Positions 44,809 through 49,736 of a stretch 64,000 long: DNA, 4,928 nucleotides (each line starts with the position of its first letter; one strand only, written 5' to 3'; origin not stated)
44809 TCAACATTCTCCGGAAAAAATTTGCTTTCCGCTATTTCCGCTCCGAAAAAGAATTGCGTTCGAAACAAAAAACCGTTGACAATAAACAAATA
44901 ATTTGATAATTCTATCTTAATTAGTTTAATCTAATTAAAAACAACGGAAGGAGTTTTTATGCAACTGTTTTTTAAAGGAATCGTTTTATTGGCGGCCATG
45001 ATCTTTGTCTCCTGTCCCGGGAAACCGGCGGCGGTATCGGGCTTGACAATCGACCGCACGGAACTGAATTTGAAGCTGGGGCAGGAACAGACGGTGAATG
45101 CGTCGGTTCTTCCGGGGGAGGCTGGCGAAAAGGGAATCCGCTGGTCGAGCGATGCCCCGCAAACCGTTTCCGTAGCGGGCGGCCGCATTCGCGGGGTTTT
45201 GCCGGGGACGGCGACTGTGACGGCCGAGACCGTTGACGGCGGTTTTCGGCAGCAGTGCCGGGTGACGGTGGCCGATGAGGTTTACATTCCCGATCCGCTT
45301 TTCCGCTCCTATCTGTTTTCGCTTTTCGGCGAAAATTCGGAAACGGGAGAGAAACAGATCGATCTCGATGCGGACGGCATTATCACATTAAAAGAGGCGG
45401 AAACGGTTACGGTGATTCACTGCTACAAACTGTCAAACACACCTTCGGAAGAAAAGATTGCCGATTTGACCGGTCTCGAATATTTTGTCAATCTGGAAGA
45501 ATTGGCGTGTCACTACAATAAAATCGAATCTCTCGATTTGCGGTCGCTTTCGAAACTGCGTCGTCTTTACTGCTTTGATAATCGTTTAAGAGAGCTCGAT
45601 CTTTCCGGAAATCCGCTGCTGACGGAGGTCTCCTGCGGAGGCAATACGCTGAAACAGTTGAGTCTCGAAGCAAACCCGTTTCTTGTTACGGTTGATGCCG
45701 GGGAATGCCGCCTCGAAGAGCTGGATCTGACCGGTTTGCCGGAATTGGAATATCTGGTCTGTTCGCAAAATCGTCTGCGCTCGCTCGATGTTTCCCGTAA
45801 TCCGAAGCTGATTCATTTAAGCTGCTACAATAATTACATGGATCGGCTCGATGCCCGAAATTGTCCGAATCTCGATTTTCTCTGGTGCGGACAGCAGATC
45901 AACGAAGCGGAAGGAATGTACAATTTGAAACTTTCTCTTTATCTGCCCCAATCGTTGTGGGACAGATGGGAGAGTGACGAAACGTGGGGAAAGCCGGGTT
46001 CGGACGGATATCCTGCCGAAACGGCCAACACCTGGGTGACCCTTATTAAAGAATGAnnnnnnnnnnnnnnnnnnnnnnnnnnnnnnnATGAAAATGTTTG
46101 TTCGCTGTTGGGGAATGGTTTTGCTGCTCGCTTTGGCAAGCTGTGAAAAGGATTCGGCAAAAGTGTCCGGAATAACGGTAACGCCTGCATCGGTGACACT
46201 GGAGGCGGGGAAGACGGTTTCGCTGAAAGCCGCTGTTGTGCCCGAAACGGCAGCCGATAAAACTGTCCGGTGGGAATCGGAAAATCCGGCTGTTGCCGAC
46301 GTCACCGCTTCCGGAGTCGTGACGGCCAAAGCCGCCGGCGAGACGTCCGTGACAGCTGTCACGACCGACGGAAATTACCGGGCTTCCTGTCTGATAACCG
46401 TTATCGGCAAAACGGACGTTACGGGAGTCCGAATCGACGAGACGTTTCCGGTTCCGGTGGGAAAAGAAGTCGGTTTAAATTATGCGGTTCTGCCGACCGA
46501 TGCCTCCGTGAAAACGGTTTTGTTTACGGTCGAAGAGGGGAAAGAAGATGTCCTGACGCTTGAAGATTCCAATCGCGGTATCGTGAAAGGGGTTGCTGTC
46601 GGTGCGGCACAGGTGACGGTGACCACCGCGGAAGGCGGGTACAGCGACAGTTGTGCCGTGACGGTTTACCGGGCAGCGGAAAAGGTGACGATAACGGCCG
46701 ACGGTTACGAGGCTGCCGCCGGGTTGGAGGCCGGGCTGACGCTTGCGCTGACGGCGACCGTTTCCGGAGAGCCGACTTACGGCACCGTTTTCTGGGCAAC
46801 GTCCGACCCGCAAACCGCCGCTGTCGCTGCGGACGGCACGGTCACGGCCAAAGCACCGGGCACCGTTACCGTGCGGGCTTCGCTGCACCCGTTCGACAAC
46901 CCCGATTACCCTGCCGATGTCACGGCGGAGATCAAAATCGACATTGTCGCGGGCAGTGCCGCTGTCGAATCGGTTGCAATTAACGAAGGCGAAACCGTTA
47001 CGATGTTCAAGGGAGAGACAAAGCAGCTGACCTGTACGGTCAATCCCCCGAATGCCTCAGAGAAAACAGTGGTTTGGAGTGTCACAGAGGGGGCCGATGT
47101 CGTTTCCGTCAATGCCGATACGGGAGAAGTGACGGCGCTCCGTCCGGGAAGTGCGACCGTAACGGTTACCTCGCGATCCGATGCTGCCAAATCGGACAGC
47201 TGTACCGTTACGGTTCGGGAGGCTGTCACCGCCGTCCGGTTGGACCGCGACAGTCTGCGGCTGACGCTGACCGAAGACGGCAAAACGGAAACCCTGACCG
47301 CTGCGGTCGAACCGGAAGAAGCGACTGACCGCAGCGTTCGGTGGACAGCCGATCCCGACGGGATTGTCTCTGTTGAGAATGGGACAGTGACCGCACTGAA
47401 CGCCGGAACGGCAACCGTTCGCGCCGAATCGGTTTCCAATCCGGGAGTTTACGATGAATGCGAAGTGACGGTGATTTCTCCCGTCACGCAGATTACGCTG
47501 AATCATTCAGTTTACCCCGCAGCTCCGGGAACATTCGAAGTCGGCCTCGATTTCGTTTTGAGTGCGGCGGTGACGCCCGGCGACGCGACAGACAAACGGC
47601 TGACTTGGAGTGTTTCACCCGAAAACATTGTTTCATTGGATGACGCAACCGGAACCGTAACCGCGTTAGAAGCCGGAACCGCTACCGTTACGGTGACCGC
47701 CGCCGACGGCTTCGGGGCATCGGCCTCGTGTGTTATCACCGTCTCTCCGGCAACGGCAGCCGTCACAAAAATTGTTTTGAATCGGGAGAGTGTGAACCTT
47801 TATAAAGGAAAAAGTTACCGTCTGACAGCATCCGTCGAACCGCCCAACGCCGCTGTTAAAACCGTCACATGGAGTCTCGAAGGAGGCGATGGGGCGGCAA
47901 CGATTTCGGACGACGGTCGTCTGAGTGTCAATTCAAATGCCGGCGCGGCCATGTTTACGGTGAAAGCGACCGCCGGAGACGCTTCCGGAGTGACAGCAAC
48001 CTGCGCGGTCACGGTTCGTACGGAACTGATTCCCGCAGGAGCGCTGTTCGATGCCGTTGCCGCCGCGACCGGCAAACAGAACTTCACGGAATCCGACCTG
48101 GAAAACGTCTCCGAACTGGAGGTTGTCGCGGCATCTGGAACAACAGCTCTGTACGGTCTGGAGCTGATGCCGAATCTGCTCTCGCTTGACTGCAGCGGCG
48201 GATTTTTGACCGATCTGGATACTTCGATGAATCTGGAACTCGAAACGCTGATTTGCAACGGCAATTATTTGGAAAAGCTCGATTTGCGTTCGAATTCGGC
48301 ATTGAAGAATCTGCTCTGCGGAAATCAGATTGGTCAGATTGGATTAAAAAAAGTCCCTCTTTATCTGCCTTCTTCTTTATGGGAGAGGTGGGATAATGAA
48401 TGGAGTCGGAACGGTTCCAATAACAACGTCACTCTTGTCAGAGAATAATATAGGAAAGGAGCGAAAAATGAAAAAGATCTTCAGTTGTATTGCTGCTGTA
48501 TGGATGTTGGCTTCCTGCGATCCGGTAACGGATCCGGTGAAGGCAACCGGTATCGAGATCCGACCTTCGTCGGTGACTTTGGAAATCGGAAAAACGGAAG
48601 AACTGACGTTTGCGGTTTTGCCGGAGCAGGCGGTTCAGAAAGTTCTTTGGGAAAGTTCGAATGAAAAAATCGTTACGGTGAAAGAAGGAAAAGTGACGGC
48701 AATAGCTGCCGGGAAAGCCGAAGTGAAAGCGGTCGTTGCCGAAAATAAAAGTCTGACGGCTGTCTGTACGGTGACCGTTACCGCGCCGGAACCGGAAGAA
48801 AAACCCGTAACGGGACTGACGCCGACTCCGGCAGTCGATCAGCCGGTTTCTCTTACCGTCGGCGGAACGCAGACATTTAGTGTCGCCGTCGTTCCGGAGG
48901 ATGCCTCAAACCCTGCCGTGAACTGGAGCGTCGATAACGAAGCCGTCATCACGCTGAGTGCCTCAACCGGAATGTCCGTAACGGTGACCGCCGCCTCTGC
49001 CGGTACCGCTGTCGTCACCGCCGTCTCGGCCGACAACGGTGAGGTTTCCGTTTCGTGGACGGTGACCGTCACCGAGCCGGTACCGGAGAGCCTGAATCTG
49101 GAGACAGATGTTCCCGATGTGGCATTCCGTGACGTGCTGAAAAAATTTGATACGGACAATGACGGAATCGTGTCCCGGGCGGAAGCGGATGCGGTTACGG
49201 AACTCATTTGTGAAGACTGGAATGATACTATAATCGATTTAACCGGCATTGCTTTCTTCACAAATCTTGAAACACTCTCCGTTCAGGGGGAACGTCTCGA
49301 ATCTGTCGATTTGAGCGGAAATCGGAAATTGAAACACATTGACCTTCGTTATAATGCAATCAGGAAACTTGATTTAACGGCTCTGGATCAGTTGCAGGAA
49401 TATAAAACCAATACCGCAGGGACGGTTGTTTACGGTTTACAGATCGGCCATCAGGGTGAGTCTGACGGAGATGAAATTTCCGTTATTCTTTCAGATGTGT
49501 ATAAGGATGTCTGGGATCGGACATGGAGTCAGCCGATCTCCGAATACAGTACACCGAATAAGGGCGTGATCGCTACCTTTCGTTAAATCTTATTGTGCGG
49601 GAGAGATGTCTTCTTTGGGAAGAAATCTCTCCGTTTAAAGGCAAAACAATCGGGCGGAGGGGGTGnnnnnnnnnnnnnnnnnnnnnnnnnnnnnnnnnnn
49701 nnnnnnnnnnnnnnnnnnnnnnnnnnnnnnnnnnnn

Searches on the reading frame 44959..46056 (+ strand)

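Call 66: search_protein_families(library=pfam, proteins=[window:44959-46056:+], max_evalue=0.00001)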
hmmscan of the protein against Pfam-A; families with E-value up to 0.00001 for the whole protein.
window:44959-46056:+ (365 aa): 2 families
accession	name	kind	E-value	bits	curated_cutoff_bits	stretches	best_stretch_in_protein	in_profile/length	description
PF12799.13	LRR_4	-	6.6e-18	64.8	27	0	178-215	2-42/44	Leucine Rich repeats (2 copies)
PF02368.24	Big_2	-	8.2e-08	32.5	22.8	1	25-100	1-77/79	Bacterial Ig-like domain (group 2)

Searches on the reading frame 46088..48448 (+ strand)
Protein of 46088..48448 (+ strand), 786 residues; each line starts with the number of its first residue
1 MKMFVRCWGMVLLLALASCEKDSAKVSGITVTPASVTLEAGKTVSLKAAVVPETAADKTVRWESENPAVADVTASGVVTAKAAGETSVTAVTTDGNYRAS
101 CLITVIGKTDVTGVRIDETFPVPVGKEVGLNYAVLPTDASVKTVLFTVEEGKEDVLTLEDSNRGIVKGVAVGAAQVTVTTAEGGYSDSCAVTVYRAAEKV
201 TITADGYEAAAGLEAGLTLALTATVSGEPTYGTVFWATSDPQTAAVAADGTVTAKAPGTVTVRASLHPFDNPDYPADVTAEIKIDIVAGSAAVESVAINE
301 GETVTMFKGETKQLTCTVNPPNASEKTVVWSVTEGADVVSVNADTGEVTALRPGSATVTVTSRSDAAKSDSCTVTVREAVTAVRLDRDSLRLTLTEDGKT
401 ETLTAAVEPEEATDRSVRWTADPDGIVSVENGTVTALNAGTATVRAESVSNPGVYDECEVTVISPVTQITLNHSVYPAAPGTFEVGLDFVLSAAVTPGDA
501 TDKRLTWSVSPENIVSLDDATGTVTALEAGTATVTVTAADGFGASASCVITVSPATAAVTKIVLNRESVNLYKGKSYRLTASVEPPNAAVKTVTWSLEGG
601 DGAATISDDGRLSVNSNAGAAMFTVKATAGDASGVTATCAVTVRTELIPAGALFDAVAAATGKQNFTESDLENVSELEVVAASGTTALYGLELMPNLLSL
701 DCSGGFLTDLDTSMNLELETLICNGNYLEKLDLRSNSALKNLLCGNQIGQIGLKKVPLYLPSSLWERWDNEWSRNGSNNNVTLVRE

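Call 66: search_protein_families(library=pfam, proteins=[window:46088-48448:+], max_evalue=0.00001)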
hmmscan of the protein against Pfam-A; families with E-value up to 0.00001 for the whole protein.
window:46088-48448:+ (786 aa): 3 families
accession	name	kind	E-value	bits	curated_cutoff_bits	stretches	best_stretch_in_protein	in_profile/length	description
PF02368.24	Big_2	-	1.2e-69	230.6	22.8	6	26-101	2-77/79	Bacterial Ig-like domain (group 2)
PF25354.1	Ig_NUP210_16th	-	8.8e-08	32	27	0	506-535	31-60/72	NUP210-like, Ig-like domain 16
PF13927.12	Ig_3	-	6.5e-06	27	30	0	29-74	4-47/78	Immunoglobulin domain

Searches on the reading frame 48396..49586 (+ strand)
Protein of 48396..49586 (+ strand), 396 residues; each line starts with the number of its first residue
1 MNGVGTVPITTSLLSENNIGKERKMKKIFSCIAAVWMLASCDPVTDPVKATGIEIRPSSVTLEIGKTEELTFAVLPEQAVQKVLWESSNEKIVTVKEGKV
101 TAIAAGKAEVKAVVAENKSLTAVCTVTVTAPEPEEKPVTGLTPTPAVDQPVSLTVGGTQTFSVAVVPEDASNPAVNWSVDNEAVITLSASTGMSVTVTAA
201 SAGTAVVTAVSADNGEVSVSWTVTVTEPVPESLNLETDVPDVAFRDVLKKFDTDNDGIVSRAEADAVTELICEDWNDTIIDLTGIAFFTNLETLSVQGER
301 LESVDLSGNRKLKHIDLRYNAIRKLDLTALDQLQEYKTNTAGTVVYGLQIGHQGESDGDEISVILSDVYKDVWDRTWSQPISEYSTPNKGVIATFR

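Call 38: search_protein_families(library=pfam, proteins=[window:48396-49586:+], max_evalue=0.00001)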
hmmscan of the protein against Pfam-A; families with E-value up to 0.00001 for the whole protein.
window:48396-49586:+ (396 aa): 1 family
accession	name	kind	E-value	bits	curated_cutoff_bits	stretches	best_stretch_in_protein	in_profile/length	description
PF02368.24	Big_2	-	2.5e-23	82.3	22.8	2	50-122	2-77/79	Bacterial Ig-like domain (group 2)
